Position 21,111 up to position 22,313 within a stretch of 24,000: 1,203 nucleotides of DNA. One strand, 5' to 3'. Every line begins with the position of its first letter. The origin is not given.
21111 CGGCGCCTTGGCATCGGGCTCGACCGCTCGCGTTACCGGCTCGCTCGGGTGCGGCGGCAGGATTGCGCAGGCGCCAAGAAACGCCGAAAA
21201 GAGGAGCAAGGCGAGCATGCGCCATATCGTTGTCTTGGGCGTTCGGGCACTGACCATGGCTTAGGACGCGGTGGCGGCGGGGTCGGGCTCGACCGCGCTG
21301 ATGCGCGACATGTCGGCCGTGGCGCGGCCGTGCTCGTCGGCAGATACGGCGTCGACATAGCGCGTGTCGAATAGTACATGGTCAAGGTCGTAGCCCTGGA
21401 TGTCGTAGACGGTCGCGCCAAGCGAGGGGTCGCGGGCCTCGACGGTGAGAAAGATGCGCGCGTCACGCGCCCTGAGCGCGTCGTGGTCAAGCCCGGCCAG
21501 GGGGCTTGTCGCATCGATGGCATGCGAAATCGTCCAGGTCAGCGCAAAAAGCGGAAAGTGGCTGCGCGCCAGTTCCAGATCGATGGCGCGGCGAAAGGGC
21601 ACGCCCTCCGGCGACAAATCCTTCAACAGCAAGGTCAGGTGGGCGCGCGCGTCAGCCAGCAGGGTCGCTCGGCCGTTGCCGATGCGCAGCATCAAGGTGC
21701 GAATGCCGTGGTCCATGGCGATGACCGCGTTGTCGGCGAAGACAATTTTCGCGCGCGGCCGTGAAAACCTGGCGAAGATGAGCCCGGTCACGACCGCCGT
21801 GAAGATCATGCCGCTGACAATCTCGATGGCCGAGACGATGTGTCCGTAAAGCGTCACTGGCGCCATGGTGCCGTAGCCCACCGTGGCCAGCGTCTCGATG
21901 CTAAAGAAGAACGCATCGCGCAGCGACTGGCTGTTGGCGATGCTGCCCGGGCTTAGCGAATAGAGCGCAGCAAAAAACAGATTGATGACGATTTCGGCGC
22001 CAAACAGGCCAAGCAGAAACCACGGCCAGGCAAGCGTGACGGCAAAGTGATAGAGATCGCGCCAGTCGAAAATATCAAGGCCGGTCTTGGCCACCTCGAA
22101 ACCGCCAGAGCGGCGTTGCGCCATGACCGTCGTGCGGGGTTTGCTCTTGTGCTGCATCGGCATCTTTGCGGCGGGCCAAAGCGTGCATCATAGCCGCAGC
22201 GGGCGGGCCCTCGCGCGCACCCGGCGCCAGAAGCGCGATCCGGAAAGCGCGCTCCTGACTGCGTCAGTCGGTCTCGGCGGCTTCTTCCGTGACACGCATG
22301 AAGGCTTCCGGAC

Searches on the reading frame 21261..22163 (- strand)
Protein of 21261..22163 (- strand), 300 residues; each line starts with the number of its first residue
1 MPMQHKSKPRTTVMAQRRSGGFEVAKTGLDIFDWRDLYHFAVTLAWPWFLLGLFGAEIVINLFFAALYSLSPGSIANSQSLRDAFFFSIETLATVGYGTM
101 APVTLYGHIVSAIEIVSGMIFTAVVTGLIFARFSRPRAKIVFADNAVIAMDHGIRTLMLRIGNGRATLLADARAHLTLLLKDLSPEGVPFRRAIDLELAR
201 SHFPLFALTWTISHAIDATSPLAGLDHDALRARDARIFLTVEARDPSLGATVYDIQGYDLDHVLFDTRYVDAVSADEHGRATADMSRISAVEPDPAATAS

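Call 4: search_protein_families(library=pfam, proteins=[window:21261-22163:-])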
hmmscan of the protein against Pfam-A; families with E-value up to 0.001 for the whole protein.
window:21261-22163:- (300 aa): 4 families
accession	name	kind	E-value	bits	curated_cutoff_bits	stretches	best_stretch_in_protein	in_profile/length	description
PF17655.7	IRK_C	-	4.5e-14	52.9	22.5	1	140-292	1-157/174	Inward rectifier potassium channel C-terminal domain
PF07885.22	Ion_trans_2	-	1.5e-11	44.5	22.5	1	60-133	6-77/79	Ion channel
PF01007.26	IRK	-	1.1e-06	29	22.7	1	38-136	39-141/141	Inward rectifier potassium channel transmembrane domain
PF00520.37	Ion_trans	-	3.7e-05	23.5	25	1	35-135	127-235/241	Ion transport protein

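Call 5: search_protein_families(library=ncbifam, proteins=[window:21261-22163:-], max_evalue=0.01)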
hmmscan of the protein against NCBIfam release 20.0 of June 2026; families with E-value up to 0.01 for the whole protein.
window:21261-22163:- (300 aa): 2 families
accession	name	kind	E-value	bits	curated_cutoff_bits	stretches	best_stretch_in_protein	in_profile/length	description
NF007828.0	PRK10537.1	equivalog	9.1e-06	24.9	425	1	66-126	165-225/403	voltage-gated potassium channel protein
NF040645.1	K_channel_Meth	equivalog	0.00011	22.1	300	1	79-120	155-199/203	hyperpolarization-activated voltage-gated potassium channel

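Call 6: find_homologous_proteins(query=window:21261-22163:-, max_evalue=0.00001)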
Query window:21261-22163:- (300 aa): 3794 proteins with E <= 0.00001 among 8000 candidates; the best 120 are listed.
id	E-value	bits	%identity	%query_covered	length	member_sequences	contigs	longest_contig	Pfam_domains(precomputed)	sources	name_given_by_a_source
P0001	7.7e-193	657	100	100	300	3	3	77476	PF17655.8,PF01007.27,PF07885.23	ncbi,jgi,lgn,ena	jgi:inward rectifier potassium channel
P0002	2.3e-141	489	76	98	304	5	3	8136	PF17655.8,PF01007.27,PF07885.23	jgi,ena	jgi:inward rectifier potassium channel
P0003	6.4e-136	471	75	94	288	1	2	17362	PF17655.8,PF01007.27,PF07885.23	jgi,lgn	jgi:inward rectifier potassium channel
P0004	4.1e-97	343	56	97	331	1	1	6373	PF17655.8,PF01007.27,PF07885.23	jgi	jgi:inward rectifier potassium channel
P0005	1.1e-96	342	58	93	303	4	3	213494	PF17655.8,PF01007.27,PF07885.23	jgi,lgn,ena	jgi:inward rectifier potassium channel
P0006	4.5e-95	337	54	99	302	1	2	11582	PF17655.8,PF07885.23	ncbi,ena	-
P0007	4.6e-95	337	55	95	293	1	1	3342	PF17655.8,PF01007.27,PF07885.23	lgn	-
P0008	6.0e-95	336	57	92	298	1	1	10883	PF17655.8,PF01007.27,PF07885.23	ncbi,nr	ncbi:MAG TPA: ion channel [Stellaceae bacterium]|nr:ion channel [Stellaceae bacterium]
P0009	6.7e-95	336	57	92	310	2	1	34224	PF17655.8,PF01007.27,PF07885.23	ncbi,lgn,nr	ncbi:MAG TPA: ion channel [Stellaceae bacterium]|nr:ion channel [Stellaceae bacterium]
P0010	1.3e-94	335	54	96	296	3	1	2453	PF17655.8,PF01007.27,PF07885.23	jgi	-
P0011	1.3e-94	335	54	98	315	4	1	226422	PF17655.8,PF01007.27,PF07885.23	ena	-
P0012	1.7e-94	335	53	98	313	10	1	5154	PF17655.8,PF01007.27,PF07885.23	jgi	jgi:inward rectifier potassium channel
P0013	2.1e-94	334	56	93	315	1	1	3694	PF17655.8,PF01007.27,PF07885.23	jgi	jgi:inward rectifier potassium channel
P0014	3.2e-94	334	55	96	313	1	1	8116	PF17655.8,PF01007.27,PF07885.23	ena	-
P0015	3.3e-94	334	53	98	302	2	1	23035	PF17655.8,PF07885.23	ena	-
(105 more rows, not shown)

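Call 9: find_related_loci(query=A1, collection=genome_contigs, flank=8000)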
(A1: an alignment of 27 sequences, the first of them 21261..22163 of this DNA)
Query A1 (300 aa) in genome_contigs; peptide patterns used: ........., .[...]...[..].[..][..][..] (x = any residue, [..] = any of these).
600 stretches matched a pattern (row limit reached: there are more); 522 encode a relative of the query (tblastn E <= 1e-3); the best 80 are kept; 80 distinct loci.
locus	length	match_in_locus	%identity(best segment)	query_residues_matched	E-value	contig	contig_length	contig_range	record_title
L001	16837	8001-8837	57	18-294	1e-99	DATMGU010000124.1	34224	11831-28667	MAG TPA_asm: Stellaceae bacterium isolate SMAG_U13497 k141_2510534, whole genome shotgun sequence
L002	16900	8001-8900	53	4-299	6e-97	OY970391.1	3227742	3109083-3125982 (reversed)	MAG: uncultured Alphaproteobacteria bacterium isolate MFD04492.bin.c.2 genome assembly, chromosome: 1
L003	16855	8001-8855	54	18-300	2e-96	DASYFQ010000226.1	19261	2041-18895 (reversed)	MAG TPA_asm: Steroidobacteraceae bacterium isolate SMAG_U5019 k141_990449, whole genome shotgun sequence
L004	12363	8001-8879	54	4-295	2e-96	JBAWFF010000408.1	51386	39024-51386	MAG: Acetobacteraceae bacterium isolate MFD05722_ilm_asm_bin16 k127_252281, whole genome shotgun sequence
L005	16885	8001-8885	52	2-294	1e-95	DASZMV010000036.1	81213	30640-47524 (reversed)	MAG TPA_asm: Caulobacteraceae bacterium isolate SMAG_U5900 k141_3129983, whole genome shotgun sequence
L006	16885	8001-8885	54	5-295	7e-96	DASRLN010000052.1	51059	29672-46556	MAG TPA_asm: Caulobacteraceae bacterium isolate SMAG_U10189 k141_130839, whole genome shotgun sequence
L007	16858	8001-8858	53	9-295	2e-95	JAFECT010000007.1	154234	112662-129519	MAG: Proteobacteria bacterium isolate SZAS-4 PROT-AMP-18__7__length-154234, whole genome shotgun sequence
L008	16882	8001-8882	52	3-294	2e-95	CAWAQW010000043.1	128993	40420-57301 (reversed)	MAG: uncultured Alphaproteobacteria bacterium isolate MFD04428.bin.3.55 genome assembly, contig: contig_55715, whole gen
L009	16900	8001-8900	56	2-297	2e-95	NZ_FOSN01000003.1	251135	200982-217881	Methylocapsa palsarum strain NE2, whole genome shotgun sequence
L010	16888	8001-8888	50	2-296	2e-94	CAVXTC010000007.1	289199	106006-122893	MAG: uncultured proteobacterium isolate MFD09603.bin.2.284 genome assembly, contig: contig_18679, whole genome shotgun s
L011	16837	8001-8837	55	18-294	4e-94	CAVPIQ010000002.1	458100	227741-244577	MAG: uncultured Alphaproteobacteria bacterium isolate MFD00031.bin.2.146 genome assembly, contig: contig_21884, whole ge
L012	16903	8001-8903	53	1-299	1e-93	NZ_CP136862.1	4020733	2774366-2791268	Methylocapsa polymorpha strain RX1 chromosome, complete genome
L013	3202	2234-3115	54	4-299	2e-95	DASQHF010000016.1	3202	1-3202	MAG TPA_asm: Micropepsaceae bacterium isolate SMAG_U11826 k141_533579, whole genome shotgun sequence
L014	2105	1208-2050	54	16-294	6e-98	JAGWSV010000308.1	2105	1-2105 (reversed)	MAG: Rhodospirillales bacterium isolate REEB358 k141_3826392, whole genome shotgun sequence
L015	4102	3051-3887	55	18-294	3e-94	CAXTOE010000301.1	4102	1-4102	MAG TPA_asm: uncultured Acetobacteraceae bacterium isolate public_SRR14722177_metawrap_bin.1 genome assembly, contig: pu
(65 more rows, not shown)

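Call 11: find_encoding_contigs(protein=P0001, flank=10000, max_places=4)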
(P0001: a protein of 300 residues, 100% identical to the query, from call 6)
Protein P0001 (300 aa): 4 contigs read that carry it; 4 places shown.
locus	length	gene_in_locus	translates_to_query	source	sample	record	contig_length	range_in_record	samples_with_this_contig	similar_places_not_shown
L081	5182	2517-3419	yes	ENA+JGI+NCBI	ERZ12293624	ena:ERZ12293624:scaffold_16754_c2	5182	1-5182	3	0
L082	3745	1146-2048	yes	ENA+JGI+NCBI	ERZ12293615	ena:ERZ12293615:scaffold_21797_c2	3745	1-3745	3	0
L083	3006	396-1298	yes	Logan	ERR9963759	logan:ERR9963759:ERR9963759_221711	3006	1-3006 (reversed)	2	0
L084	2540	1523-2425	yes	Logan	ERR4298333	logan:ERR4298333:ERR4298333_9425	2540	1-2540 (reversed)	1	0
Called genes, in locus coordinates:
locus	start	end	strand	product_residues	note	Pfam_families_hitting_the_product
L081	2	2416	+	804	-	?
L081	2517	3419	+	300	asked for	PF01007:IRK (weak), PF07885:Ion_trans_2, PF17655:IRK_C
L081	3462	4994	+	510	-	PF13091:PLDc_2, PF00614:PLDc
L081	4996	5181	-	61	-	?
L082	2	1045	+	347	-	PF00027:cNMP_binding, PF12797:Fer4_2 (faint), PF13247:Fer4_11, PF25160:LdpA_Fe-S-bd (weak), PF00037:Fer4 (weak), PF12837:Fer4_6 (weak), PF12838:Fer4_7 (weak), PF13187:Fer4_9, +3 more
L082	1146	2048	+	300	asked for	PF01007:IRK (weak), PF07885:Ion_trans_2, PF17655:IRK_C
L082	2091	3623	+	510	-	PF13091:PLDc_2, PF00614:PLDc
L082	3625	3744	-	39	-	?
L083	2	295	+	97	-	?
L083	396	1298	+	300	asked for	PF01007:IRK (weak), PF07885:Ion_trans_2, PF17655:IRK_C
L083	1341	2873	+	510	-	PF13091:PLDc_2, PF00614:PLDc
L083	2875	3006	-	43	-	?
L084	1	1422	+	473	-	?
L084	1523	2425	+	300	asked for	PF01007:IRK (weak), PF07885:Ion_trans_2, PF17655:IRK_C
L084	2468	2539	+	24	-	?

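Call 12: find_encoding_contigs(protein=P0002, flank=8000, max_places=4)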
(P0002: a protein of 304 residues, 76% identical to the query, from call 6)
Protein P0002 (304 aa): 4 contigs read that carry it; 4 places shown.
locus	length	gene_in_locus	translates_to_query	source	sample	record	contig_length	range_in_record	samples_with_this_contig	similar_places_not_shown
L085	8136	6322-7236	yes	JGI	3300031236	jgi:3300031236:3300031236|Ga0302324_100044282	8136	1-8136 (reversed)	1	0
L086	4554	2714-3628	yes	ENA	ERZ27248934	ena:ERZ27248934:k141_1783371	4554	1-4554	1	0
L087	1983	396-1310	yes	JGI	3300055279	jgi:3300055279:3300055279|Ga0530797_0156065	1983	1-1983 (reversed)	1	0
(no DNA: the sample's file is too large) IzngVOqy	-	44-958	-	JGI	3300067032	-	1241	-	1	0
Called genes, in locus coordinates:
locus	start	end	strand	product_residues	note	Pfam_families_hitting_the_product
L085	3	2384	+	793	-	?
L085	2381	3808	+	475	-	PF13435:Cytochrome_C554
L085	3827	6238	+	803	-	PF07992:Pyr_redox_2, PF13738:Pyr_redox_3, PF00027:cNMP_binding, PF13247:Fer4_11, PF25160:LdpA_Fe-S-bd (weak), PF00037:Fer4 (weak), PF12838:Fer4_7 (weak), PF13187:Fer4_9, +5 more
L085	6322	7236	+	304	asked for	PF01007:IRK (faint), PF07885:Ion_trans_2, PF17655:IRK_C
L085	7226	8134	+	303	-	?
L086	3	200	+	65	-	?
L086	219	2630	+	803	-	PF07992:Pyr_redox_2, PF13738:Pyr_redox_3, PF00027:cNMP_binding, PF13247:Fer4_11, PF25160:LdpA_Fe-S-bd (weak), PF00037:Fer4 (weak), PF12838:Fer4_7 (weak), PF13187:Fer4_9, +5 more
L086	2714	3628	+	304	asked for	PF01007:IRK (faint), PF07885:Ion_trans_2, PF17655:IRK_C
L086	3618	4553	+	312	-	?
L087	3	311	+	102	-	?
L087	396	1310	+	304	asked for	PF01007:IRK (faint), PF07885:Ion_trans_2, PF17655:IRK_C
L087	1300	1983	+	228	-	?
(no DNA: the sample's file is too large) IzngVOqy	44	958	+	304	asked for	PF01007:IRK (faint), PF07885:Ion_trans_2, PF17655:IRK_C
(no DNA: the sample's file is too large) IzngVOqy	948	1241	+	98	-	?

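Call 13: find_encoding_contigs(protein=P0003, flank=8000, max_places=4)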
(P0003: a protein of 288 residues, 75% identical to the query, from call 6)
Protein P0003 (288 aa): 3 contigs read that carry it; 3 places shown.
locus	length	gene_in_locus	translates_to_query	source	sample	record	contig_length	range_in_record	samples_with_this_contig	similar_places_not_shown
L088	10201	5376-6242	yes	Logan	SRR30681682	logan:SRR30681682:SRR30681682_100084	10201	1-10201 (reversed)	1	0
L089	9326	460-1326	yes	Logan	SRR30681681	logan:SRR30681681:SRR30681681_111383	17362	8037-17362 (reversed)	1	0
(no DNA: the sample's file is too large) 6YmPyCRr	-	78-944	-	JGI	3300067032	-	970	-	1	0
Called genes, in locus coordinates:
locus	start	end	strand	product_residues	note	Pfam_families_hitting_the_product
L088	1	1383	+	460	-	?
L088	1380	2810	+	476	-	PF13435:Cytochrome_C554 (weak)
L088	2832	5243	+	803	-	PF07992:Pyr_redox_2, PF13738:Pyr_redox_3, PF00027:cNMP_binding, PF13247:Fer4_11, PF25160:LdpA_Fe-S-bd (weak), PF00037:Fer4 (weak), PF12838:Fer4_7 (weak), PF13187:Fer4_9, +8 more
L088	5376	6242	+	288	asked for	PF01007:IRK (faint), PF07885:Ion_trans_2, PF17655:IRK_C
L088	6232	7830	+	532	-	PF13091:PLDc_2, PF00614:PLDc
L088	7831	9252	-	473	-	PF00171:Aldedh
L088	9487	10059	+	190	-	PF04366:Ysc84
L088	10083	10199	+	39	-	?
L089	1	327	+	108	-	?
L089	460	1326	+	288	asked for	PF01007:IRK (faint), PF07885:Ion_trans_2, PF17655:IRK_C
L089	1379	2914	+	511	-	PF13091:PLDc_2, PF00614:PLDc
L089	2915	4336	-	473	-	PF00171:Aldedh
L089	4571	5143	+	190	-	PF04366:Ysc84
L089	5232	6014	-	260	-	PF01135:PCMT (weak)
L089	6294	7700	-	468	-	PF07690:MFS_1, PF00083:Sugar_tr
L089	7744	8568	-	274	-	PF00497:SBP_bac_3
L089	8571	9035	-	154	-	PF03061:4HBT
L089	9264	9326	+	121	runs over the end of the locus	-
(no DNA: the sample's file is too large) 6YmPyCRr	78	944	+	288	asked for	PF01007:IRK (faint), PF07885:Ion_trans_2, PF17655:IRK_C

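Call 16: search_solved_structures(query=window:21261-22163:-, max_evalue=0.001, show_alignments=2)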
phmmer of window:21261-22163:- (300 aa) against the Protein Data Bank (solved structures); distinct sequences matched with E-value up to 0.001: 161 (the best 60 are shown).
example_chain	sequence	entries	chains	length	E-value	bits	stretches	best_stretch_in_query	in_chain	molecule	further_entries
1p7b_A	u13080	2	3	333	9.8e-60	205.8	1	19-294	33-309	integral membrane channel and cytosolic domains | POTASSIUM CHANNEL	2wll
2wll_A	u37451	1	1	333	3.4e-59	204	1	19-294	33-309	POTASSIUM CHANNEL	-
7swj_A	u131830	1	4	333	4e-59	203.8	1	19-294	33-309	Inward rectifier potassium channel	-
7n9k_A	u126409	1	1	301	1.8e-49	172.1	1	18-289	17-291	Inward rectifier potassium channel Kirbac3.1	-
7n9l_A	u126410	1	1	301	2e-49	172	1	18-289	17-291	Inward rectifier potassium channel Kirbac3.1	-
2x6b_A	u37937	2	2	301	2.7e-49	171.6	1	18-289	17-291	ATP-SENSITIVE INWARD RECTIFIER POTASSIUM CHANNEL 10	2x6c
2wln_A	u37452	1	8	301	2.9e-49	171.4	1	18-289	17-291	POTASSIUM CHANNEL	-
1xl4_A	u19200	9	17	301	3e-49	171.4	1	18-289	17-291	Inward rectifier potassium channel | POTASSIUM CHANNEL | KIRBAC3.1 POTASSIUM CHANNEL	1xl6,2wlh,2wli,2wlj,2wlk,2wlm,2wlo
4lp8_A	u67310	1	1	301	3e-49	171.4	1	18-289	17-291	Inward rectifier potassium channel Kirbac3.1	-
2x6a_A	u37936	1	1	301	3.6e-49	171.1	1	18-289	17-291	ATP-SENSITIVE INWARD RECTIFIER POTASSIUM CHANNEL 10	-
3zrs_A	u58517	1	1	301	5.4e-49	170.6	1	18-289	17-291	ATP-SENSITIVE INWARD RECTIFIER POTASSIUM CHANNEL 10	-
2wli_A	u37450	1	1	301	1.9e-48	168.8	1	18-289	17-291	POTASSIUM CHANNEL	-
6o9t_A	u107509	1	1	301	5.3e-48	167.3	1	18-289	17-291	Inward rectifier potassium channel Kirbac3.1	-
7adi_A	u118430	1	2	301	2.5e-47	165.1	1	18-289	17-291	Inward rectifier potassium channel Kirbac3.1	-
6o9v_A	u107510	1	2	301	2.7e-47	165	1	18-289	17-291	Inward rectifier potassium channel Kirbac3.1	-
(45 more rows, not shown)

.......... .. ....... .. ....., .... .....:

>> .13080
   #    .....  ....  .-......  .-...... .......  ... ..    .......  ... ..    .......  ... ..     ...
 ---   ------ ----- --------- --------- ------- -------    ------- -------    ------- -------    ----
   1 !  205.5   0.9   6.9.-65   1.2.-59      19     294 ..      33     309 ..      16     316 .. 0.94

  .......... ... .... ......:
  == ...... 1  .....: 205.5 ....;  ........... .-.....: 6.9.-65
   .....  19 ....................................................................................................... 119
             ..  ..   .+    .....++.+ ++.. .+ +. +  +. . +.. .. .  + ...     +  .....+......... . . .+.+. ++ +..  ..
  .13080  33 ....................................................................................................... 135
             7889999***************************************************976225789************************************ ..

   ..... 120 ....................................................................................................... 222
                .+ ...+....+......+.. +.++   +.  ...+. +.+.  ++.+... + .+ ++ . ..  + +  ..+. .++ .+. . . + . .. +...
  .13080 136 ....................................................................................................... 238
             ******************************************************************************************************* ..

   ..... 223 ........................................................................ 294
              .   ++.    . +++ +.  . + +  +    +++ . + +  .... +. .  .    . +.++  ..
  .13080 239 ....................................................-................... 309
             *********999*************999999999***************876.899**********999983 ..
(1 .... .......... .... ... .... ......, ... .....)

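Call 36: list_cluster_members(proteins=[P0001, P0121, P0126, P0124])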
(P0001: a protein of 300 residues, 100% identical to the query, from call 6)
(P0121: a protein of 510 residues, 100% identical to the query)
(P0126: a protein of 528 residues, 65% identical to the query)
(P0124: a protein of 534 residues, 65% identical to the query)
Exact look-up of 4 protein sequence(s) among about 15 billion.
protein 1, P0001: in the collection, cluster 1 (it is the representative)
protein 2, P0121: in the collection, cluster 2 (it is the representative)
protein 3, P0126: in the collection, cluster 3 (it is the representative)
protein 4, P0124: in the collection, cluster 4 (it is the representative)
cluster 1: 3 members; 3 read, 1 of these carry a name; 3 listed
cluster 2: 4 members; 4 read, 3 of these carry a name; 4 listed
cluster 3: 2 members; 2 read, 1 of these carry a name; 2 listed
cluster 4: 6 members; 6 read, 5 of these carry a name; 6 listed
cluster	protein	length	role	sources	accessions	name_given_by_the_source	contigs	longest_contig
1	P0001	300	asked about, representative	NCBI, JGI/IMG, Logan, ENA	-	inward rectifier potassium channel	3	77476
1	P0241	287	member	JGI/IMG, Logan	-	-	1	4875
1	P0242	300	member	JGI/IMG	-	-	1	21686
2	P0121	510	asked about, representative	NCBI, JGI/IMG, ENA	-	putative cardiolipin synthase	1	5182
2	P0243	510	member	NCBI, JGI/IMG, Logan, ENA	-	putative cardiolipin synthase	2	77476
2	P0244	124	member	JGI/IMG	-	putative cardiolipin synthase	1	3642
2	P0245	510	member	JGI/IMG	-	-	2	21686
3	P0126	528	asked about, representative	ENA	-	-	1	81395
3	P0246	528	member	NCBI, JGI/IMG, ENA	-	phosphatidylserine/phosphatidylglycerophosphate/cardiolipin synthase-like enzyme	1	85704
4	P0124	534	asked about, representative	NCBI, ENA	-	-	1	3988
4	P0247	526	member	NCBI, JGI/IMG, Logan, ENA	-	phosphatidylserine/phosphatidylglycerophosphate/cardiolipin synthase-like enzyme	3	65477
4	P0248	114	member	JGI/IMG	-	putative cardiolipin synthase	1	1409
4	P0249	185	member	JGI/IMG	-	putative cardiolipin synthase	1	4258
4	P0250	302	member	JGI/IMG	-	putative cardiolipin synthase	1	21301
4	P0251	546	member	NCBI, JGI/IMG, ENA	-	phosphatidylserine/phosphatidylglycerophosphate/cardiolipin synthase-like enzyme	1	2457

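Call 37: search_dna_similar(query=window:21261-22163:-, collection=plasmids, mode=protein, max_evalue=1e-10, max_rows=40, rows=spread)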
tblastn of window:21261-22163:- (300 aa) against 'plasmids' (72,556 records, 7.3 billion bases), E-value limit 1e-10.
Records with a match: 10; places in all: 10; records where one place covers at least 80% of the query: 10.
Best place of each record, by identity: <60% 10.
By first word of the organism name: Synechocystis 7; Caballeronia 2; Fulvitalea 1.
By predicted mobility (MOB-suite, as given by PLSDB): non-mobilizable 8; mobilizable 2.
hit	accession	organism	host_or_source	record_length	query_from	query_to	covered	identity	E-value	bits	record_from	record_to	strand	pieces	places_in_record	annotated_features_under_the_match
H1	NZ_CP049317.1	Caballeronia sp. SBC2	whole organism,soil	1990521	24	293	90%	40.1%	4e-50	184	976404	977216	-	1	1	none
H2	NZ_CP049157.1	Caballeronia sp. SBC1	whole organism,soil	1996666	24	293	90%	40.1%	4e-50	184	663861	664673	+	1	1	none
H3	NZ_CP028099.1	Synechocystis sp. IPPAS B-1465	axenic culture,Synechocystis sp. GT-L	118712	36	293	86%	37.0%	5e-50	184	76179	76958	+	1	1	ion channel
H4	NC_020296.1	Synechocystis sp. PCC 6803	-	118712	36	293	86%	37.0%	5e-50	184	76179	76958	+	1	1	ion channel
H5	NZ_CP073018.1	Synechocystis sp. PCC 6803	cell culture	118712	36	293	86%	37.0%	5e-50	184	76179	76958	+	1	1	ion channel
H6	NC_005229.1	Synechocystis sp. PCC 6803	-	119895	36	293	86%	37.0%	5e-50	184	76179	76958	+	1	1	ion channel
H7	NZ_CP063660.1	Synechocystis sp. PCC 7339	cell culture,Tidal pool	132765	36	293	86%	36.9%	5e-47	176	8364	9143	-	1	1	ion channel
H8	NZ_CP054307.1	Synechocystis sp. PCC 7338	cell culture,Tidal pool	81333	36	293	86%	36.9%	5e-47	176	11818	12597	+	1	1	ion channel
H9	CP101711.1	Synechocystis sp. B12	cell culture,mangrove water from the ...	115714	36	293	86%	32.2%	2e-35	142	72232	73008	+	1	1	hypothetical protein (x2)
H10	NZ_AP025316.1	Fulvitalea axinellae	-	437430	17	290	91%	27.8%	4e-30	127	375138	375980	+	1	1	ion channel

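Call 39: get_annotated_region(hit=H1, flank=5000)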
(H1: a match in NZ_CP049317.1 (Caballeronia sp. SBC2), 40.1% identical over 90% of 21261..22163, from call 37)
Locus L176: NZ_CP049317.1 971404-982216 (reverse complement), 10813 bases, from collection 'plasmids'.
description: Caballeronia sp. SBC2 plasmid pSBC2-1, complete sequence
organism: Caballeronia sp. SBC2 (NCBI taxid 2705547)
taxonomy: Bacteria; Pseudomonadota; Betaproteobacteria; Burkholderiales; Burkholderiaceae; Caballeronia; Caballeronia sp. SBC2
host: -; source: whole organism,soil; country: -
typing (MOB-suite, as given by PLSDB): mobilizable; relaxase MOBP
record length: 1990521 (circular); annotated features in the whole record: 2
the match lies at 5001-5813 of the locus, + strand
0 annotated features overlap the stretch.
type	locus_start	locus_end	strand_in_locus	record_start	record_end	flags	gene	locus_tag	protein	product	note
